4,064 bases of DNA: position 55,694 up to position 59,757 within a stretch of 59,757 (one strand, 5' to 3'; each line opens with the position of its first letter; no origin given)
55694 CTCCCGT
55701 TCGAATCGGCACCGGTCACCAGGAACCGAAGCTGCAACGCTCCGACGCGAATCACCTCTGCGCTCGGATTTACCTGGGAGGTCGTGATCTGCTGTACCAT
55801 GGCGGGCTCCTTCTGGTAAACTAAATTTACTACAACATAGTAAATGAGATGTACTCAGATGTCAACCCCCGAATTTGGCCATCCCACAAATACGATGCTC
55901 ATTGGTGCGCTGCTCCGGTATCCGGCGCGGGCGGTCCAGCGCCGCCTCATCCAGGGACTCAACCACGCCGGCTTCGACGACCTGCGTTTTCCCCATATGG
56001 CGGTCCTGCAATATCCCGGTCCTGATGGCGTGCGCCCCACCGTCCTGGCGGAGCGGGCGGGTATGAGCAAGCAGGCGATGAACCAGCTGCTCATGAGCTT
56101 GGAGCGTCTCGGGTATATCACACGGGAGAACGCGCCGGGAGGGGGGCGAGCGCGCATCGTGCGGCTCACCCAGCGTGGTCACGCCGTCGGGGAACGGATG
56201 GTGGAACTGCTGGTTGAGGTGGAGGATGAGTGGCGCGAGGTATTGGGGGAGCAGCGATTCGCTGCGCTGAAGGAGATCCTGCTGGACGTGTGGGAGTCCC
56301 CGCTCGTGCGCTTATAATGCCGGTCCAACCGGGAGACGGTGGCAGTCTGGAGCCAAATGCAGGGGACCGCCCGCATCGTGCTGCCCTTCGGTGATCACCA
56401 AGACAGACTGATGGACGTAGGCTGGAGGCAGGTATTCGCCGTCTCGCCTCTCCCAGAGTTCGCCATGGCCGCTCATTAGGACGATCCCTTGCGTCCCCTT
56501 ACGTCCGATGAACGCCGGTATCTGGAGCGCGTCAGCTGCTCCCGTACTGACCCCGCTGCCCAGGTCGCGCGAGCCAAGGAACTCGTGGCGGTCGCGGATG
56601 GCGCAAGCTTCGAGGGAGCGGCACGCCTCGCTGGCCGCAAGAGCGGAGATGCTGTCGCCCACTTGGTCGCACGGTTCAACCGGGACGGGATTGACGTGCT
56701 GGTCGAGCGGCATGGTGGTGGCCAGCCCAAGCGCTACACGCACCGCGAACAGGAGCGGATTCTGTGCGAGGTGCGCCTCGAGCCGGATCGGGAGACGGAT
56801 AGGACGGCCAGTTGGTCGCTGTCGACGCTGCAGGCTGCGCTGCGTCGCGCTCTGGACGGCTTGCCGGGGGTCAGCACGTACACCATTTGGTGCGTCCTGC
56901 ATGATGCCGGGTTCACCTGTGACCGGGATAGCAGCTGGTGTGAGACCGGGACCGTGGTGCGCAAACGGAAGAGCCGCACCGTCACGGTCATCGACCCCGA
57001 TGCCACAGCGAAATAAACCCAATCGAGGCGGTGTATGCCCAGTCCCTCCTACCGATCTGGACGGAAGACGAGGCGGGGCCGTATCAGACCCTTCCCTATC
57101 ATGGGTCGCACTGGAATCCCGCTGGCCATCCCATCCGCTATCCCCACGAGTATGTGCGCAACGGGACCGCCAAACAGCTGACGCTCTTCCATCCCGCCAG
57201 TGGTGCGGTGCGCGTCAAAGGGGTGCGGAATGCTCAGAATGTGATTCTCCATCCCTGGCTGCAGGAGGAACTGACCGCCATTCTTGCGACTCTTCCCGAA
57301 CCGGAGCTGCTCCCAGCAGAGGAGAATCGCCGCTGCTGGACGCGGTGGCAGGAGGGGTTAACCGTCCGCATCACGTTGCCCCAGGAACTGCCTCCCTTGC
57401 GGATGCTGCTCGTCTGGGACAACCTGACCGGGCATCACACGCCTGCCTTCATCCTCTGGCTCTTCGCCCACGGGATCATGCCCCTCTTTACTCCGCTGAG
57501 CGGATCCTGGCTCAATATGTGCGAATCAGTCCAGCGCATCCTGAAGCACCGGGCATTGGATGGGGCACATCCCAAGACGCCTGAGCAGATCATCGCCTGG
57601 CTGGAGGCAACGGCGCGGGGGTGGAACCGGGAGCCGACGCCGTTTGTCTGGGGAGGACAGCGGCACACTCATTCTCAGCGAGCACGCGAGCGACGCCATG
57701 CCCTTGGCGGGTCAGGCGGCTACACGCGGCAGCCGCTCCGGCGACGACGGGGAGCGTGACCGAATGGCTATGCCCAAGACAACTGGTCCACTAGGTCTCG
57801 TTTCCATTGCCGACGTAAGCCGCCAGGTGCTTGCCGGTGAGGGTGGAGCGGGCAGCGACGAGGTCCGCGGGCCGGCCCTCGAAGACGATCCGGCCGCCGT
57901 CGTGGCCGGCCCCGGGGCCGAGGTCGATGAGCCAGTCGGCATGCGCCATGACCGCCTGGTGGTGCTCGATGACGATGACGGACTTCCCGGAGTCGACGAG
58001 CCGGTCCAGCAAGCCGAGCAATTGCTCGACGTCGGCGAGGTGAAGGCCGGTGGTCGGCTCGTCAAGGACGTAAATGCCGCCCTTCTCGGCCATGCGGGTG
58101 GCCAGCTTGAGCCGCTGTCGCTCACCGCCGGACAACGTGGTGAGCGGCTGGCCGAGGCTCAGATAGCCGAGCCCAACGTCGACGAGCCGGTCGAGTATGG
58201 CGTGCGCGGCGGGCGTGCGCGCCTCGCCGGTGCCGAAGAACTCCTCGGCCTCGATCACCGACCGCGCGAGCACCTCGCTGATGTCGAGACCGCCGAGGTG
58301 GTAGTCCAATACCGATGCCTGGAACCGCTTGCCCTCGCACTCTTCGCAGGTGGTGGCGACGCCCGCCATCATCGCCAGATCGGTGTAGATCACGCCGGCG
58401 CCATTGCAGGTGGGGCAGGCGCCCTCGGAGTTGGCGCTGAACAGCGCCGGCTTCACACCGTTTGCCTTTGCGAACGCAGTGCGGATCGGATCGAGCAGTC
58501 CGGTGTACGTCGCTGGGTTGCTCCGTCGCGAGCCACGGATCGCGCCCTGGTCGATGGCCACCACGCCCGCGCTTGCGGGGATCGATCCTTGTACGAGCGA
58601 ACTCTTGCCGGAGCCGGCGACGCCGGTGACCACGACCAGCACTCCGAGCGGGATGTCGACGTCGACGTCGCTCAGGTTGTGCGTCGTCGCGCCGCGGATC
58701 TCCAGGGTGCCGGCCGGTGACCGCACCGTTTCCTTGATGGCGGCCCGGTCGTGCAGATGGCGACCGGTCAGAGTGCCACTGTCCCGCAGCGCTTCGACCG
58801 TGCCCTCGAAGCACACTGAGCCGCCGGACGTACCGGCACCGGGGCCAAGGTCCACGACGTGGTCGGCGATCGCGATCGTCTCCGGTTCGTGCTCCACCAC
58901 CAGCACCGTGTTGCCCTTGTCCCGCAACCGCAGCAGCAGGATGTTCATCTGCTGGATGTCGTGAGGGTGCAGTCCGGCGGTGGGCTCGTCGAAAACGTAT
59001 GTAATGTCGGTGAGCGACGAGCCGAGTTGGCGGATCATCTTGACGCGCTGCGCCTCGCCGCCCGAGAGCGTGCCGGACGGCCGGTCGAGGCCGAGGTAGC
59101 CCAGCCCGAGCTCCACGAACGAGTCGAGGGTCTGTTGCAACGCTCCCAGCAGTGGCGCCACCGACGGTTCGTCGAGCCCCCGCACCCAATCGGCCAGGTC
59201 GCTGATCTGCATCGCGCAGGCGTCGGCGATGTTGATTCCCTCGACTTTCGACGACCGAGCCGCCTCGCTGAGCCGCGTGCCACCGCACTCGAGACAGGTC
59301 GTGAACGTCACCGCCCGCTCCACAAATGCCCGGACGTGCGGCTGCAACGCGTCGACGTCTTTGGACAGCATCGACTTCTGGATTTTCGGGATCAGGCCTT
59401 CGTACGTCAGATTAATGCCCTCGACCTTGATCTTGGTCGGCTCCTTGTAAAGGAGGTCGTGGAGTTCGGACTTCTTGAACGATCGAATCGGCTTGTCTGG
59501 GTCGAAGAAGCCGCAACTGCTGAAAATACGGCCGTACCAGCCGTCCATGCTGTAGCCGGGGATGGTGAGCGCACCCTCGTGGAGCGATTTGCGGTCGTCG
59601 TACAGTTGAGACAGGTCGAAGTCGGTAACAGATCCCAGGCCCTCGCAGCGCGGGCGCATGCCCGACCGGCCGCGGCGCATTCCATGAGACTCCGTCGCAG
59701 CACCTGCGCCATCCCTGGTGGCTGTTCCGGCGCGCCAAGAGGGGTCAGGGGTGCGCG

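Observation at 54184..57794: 3.6-kb cargo unit delimited by two inverted IS630 right ends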

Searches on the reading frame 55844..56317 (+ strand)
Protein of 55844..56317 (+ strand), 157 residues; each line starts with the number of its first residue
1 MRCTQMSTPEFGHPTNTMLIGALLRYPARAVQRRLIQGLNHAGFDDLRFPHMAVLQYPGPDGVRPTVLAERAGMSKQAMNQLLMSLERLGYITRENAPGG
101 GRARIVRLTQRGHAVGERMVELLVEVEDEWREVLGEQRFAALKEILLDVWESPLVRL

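Call 5: search_protein_families(library=pfam, proteins=[window:55844-56317:+])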
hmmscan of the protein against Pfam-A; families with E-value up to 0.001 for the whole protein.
window:55844-56317:+ (157 aa): 4 families
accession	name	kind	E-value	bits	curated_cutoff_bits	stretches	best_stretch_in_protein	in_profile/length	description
PF12802.13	MarR_2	-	8.4e-10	39.1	27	1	59-103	17-61/61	MarR family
PF25213.1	HVO_A0261_N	-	0.00037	20.7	35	1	53-129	15-84/86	HVO_A0261 N-terminal domain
PF09339.16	HTH_IclR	-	0.00067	19.8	22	0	60-95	16-51/52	IclR helix-turn-helix domain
PF13601.12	HTH_34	-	0.00092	19.8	27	0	48-123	2-76/80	Winged helix DNA-binding domain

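Call 49: find_homologous_proteins(query=window:55844-56317:+, max_evalue=1e-40)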
Query window:55844-56317:+ (157 aa): 4682 proteins with E <= 1e-40 among 7509 candidates; the best 120 are listed.
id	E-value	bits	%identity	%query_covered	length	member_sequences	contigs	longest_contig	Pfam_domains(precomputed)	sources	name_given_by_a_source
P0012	2.1e-94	332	100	97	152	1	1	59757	PF12802.14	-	-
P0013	1.1e-88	313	96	96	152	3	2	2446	PF12802.14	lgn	-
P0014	8.7e-88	310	93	99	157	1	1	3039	PF12802.14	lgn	-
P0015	1.3e-84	300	91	96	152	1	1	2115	PF12802.14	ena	-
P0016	3.9e-84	298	99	89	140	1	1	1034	PF12802.14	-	-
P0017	1.0e-83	297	90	96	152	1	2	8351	PF12802.14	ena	-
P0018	1.5e-83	296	91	96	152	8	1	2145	PF12802.14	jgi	jgi:DNA-binding MarR family transcriptional regulator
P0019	4.1e-83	295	88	99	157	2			PF12802.14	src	-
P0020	9.1e-81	287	88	96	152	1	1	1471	PF12802.14,PF22665.4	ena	-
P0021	2.3e-78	279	86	96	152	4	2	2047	PF12802.14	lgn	-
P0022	3.6e-78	279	87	96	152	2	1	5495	PF12802.14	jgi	jgi:DNA-binding MarR family transcriptional regulator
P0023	6.5e-78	278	86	96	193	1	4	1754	PF12802.14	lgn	-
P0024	7.9e-78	278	81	99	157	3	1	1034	PF12802.14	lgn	-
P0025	9.5e-78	277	84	96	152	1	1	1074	PF12802.14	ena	-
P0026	4.6e-77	275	83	99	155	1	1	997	PF12802.14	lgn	-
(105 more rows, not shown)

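Call 50: find_encoding_contigs(protein=P0013, flank=5000, max_places=4)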
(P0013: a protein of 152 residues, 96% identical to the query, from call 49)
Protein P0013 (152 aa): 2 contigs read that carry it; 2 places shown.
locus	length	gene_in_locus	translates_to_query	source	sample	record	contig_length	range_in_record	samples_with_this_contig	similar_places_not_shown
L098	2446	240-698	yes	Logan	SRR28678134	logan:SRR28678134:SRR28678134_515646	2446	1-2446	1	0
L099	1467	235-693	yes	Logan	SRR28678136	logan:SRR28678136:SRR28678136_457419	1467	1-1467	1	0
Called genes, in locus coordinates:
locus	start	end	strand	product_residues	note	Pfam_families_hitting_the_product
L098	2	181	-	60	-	?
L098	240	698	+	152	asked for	PF12802:MarR_2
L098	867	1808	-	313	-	PF00248:Aldo_ket_red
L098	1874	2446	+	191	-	?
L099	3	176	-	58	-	?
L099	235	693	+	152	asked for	PF12802:MarR_2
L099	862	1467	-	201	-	?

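Call 51: find_encoding_contigs(protein=P0014, flank=5000, max_places=4)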
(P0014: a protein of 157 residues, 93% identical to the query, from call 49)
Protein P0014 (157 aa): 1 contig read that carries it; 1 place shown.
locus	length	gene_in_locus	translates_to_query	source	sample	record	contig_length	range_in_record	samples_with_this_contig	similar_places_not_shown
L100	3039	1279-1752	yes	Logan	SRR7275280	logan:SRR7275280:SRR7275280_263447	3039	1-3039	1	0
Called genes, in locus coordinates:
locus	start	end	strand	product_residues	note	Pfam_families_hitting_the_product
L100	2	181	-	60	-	?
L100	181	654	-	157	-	-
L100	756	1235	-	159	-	PF07883:Cupin_2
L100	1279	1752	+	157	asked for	PF12802:MarR_2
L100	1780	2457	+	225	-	PF13565:HTH_32 (weak)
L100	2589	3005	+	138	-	-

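Call 52: find_encoding_contigs(protein=P0017, flank=6000, max_places=4)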
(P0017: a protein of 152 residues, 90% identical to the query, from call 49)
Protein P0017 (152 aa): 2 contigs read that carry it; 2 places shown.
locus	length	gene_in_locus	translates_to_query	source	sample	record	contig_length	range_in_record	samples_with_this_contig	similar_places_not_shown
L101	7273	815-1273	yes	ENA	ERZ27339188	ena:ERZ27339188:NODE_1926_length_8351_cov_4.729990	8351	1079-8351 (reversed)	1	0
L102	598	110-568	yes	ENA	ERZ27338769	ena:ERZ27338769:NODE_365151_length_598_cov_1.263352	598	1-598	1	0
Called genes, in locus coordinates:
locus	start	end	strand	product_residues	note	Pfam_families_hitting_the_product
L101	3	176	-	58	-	?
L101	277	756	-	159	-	PF07883:Cupin_2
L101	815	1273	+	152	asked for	PF12802:MarR_2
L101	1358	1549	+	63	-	-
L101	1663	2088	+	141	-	-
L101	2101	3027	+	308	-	PF01636:APH, PF04655:APH_6_hur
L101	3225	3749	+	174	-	PF04978:MST, PF12867:DinB_2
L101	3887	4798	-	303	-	PF13527:Acetyltransf_9, PF00583:Acetyltransf_1, PF13508:Acetyltransf_7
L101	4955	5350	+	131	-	-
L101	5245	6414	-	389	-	PF01757:Acyl_transf_3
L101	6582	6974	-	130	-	PF08281:Sigma70_r4_2 (faint), PF13384:HTH_23, PF13518:HTH_28, PF13551:HTH_29, PF13586:DDE_Tnp_1_2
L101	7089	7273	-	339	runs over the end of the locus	PF01636:APH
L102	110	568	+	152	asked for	PF12802:MarR_2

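Call 53: find_encoding_contigs(protein=P0022, flank=5000, max_places=4)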
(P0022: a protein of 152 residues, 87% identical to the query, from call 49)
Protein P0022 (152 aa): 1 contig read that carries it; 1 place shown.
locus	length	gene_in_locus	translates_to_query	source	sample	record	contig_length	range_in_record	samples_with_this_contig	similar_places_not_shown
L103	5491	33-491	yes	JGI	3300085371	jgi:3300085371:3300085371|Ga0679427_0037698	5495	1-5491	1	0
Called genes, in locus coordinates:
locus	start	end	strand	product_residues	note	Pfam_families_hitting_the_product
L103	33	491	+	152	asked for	PF12802:MarR_2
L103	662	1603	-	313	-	PF00248:Aldo_ket_red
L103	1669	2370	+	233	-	PF00072:Response_reg, PF00196:GerE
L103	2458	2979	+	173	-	-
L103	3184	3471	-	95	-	-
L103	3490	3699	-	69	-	-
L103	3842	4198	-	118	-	-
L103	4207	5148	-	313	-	PF00126:HTH_1, PF12840:HTH_20 (weak), PF03466:LysR_substrate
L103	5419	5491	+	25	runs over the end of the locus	?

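Call 56: search_protein_families(library=ncbifam, proteins=[window:55844-56317:+], max_evalue=0.01)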
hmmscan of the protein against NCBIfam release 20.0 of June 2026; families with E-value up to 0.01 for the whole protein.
window:55844-56317:+ (157 aa): 7 families
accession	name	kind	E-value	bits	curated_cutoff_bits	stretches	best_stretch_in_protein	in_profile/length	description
TIGR02337.1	HpaR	equivalog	1.2e-07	31.6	121.2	1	63-147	43-127/130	homoprotocatechuate degradation operon regulator HpaR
NF041230.1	BagL_FevM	exception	3.2e-07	30.5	230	1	41-147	32-139/145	MarR family transcriptional regulator BagL/FevM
NF045593.1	bilirub_TF_BilQ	equivalog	1.2e-05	25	125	1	69-148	51-130/135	bilirubin utilization transcriptional regulator BilQ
NF053777.1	Saro0803TransReg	equivalog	0.00034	20.3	200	1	61-149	50-138/140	Saro_0803 family transcriptional regulator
NF052438.1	TransRegRv0880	equivalog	0.00044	20.1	220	1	63-116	49-102/143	Rv0880 family HTH-type transcriptional regulator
NF050184.1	VpaChn25_0724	subfamily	0.0039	17.3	65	1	73-119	34-77/88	VpaChn25_0724 family phage protein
NF052638.1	TransRegOhrRVib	equivalog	0.0075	16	200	1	61-121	50-110/141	transcriptional regulator OhrR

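Call 83: find_encoding_contigs(protein=L100:1780-2454:+, flank=5000, max_places=10)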
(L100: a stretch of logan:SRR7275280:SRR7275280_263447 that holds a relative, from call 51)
Protein L100:1780-2454:+ (225 aa): 1 contig read that carries it; 1 place shown.
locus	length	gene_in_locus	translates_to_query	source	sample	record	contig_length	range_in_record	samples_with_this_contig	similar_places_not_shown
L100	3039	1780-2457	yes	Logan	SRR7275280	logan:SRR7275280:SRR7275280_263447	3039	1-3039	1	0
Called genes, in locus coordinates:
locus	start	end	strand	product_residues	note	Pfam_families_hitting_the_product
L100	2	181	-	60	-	?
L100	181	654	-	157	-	-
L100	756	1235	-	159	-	PF07883:Cupin_2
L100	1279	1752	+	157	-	PF12802:MarR_2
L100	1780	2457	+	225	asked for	PF13565:HTH_32 (weak)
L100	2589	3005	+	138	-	-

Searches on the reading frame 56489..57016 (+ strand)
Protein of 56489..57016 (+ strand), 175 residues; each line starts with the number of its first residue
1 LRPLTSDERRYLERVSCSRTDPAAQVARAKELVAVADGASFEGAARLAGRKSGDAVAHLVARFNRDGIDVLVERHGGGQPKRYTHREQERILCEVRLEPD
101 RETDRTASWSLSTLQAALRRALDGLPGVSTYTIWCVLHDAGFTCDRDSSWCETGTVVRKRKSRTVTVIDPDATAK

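Call 5: search_protein_families(library=pfam, proteins=[window:56489-57016:+])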
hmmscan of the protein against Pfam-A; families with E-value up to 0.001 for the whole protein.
window:56489-57016:+ (175 aa): 2 families
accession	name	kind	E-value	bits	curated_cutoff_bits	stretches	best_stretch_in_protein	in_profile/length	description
PF13565.12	HTH_32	-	6.9e-10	39.8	33.7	1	56-137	2-73/73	Homeodomain-like domain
PF13551.12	HTH_29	-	0.00011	22.6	28.1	1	30-89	3-63/64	Winged helix-turn helix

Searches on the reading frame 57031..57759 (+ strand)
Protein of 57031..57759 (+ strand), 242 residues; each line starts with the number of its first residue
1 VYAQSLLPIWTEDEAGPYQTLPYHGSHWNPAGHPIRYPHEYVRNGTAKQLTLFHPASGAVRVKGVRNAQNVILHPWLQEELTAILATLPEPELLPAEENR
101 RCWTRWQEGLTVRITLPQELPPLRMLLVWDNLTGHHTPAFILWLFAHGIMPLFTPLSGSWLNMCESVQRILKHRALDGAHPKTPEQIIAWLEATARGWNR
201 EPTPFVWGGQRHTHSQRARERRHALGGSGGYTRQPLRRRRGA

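Call 5: search_protein_families(library=pfam, proteins=[window:57031-57759:+])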
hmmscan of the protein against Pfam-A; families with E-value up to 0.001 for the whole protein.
window:57031-57759:+ (242 aa): 1 family
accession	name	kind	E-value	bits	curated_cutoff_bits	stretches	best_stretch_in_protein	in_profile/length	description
PF13358.12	DDE_3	-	5.2e-07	30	28.6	1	119-186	75-144/146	DDE superfamily endonuclease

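Call 56: search_protein_families(library=ncbifam, proteins=[window:57031-57759:+], max_evalue=0.01)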
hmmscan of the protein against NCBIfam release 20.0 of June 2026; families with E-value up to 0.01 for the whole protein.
window:57031-57759:+ (242 aa): 1 family
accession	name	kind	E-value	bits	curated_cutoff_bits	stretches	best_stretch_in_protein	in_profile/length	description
NF033545.0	transpos_IS630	equivalog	2.4e-14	53.5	100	2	121-191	221-291/299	IS630 family transposase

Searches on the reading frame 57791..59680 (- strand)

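Call 5: search_protein_families(library=pfam, proteins=[window:57791-59680:-])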
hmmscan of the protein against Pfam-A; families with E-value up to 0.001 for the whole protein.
window:57791-59680:- (629 aa): 4 families
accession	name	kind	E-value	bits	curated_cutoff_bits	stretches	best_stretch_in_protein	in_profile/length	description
PF00005.33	ABC_tran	-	7.9e-15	56.1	25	1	336-544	1-137/137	ABC transporter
PF02463.25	SMC_N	-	1e-07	32.1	40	0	466-585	122-209/220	RecF/RecN/SMC N terminal domain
PF00684.25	DnaJ_CXXCXGXG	-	3.3e-05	24.5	32.7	1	419-451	15-50/65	DnaJ central domain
PF13304.12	AAA_21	-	4.5e-05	24.1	27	0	511-561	233-286/304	AAA domain, putative AbiEii toxin, Type IV TA system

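Call 56: search_protein_families(library=ncbifam, proteins=[window:57791-59680:-], max_evalue=0.01)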
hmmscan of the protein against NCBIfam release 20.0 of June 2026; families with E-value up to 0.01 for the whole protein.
window:57791-59680:- (629 aa): 186 families (the best 25 are shown)
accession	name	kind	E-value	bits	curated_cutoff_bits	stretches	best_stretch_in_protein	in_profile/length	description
TIGR00630.1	uvra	equivalog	9.6e-157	523.8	729.8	2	7-365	275-652/924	excinuclease ABC subunit UvrA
NF001503.0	PRK00349.1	equivalog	8e-156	520.6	1147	2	7-365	277-654/943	excinuclease ABC subunit UvrA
NF001885.0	PRK00635.1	equivalog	4.5e-111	372.2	3054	1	119-625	389-921/1809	excinuclease ABC subunit A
NF040873.1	AztA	equivalog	8.4e-33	113.5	220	3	491-585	96-189/191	zinc ABC transporter ATP-binding protein AztA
TIGR02857.1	CydD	equivalog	1.8e-29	103.1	435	3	502-587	444-529/529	thiol reductant ABC exporter subunit CydD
TIGR03608.1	L_ocin_972_ABC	subfamily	1.5e-28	99.7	254.85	2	494-587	114-206/206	putative bacteriocin export ABC transporter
TIGR04521.1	ECF_ATPase_2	equivalog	4e-27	95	330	3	495-619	124-244/279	energy-coupling factor transporter ATPase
TIGR03873.1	F420-0_ABC_ATP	hypoth_equivalog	1.9e-26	92.9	372.4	3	501-608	124-225/256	putative F420-0 ABC transporter ATP-binding protein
TIGR01166.1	cbiO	subfamily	3.1e-25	88.7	211.8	2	510-574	122-186/190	cobalt ABC transporter, ATP-binding protein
NF010068.0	PRK13548.1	equivalog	1.5e-23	83.3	261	3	510-606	132-229/261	heme ABC transporter ATP-binding protein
TIGR02673.1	FtsE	equivalog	3.4e-23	82.4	264.85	2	513-580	135-202/214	cell division ATP-binding protein FtsE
TIGR04520.1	ECF_ATPase_1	equivalog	6.6e-23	81.5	315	2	500-619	122-235/269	energy-coupling factor transporter ATPase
NF007826.0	PRK10535.1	equivalog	9e-23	80.4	966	2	199-281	140-219/648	macrolide ABC transporter ATP-binding protein/permease MacB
NF010170.0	PRK13651.1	equivalog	3.7e-22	78.7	432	2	486-574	140-224/308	cobalt transporter ATP-binding subunit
NF010153.0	PRK13631.1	equivalog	4.1e-22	78.6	463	2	186-279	158-250/320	cobalt transporter ATP-binding subunit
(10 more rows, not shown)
